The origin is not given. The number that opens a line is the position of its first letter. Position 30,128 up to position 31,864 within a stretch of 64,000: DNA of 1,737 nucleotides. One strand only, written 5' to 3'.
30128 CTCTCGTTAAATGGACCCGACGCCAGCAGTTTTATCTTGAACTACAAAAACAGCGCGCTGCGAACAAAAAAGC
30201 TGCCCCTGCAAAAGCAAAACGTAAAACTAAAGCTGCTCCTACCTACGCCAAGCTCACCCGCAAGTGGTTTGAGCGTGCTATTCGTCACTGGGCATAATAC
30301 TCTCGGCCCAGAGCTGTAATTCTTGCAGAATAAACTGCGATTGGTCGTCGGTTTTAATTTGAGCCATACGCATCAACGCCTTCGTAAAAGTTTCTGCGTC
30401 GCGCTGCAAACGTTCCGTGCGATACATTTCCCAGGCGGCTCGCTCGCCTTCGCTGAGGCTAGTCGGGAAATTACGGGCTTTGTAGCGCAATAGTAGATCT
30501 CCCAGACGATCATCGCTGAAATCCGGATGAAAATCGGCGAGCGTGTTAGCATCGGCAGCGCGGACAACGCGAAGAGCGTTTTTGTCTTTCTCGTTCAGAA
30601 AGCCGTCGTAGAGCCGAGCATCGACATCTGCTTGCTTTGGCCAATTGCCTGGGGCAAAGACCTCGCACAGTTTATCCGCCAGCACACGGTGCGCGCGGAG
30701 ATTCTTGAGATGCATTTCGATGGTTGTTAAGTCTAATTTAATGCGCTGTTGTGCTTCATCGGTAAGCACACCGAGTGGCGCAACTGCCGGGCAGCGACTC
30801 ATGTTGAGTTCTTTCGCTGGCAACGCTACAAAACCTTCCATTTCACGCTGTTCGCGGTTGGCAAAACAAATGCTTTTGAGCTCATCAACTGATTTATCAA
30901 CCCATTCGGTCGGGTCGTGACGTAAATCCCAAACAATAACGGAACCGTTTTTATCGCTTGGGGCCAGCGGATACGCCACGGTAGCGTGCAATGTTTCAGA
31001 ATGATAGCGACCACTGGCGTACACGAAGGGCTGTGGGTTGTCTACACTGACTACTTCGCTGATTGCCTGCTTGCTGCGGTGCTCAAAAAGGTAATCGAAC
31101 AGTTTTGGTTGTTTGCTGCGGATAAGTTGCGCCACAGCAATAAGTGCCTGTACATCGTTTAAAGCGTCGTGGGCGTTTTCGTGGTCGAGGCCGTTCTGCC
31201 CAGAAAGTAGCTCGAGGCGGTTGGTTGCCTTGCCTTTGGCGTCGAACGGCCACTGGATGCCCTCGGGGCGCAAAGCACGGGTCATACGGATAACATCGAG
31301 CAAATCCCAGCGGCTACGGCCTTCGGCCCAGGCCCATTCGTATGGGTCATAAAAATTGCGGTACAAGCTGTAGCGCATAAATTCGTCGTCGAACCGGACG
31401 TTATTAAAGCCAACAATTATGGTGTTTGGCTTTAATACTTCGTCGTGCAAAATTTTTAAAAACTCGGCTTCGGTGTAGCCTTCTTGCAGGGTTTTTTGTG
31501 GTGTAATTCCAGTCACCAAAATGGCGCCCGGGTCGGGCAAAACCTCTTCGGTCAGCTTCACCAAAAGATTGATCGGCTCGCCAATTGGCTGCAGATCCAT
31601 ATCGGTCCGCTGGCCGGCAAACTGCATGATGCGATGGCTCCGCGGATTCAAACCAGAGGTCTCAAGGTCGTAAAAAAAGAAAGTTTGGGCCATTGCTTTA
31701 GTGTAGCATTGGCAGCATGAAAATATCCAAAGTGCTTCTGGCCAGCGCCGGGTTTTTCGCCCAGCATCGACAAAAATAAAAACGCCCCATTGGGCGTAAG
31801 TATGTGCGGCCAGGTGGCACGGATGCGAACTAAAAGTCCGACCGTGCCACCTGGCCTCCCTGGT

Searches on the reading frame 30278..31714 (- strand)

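Call 54: search_protein_families(library=pfam, proteins=[window:30278-31714:-], max_evalue=0.001)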
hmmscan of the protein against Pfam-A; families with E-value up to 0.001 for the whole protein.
window:30278-31714:- (478 aa): 2 families
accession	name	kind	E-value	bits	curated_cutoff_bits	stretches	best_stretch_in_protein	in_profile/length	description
PF08411.15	Exonuc_X-T_C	-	1.8e-63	214.6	27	1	213-471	1-268/269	Exonuclease C-terminal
PF00929.31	RNase_T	-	1.2e-22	81.7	24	1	14-194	2-163/164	Exonuclease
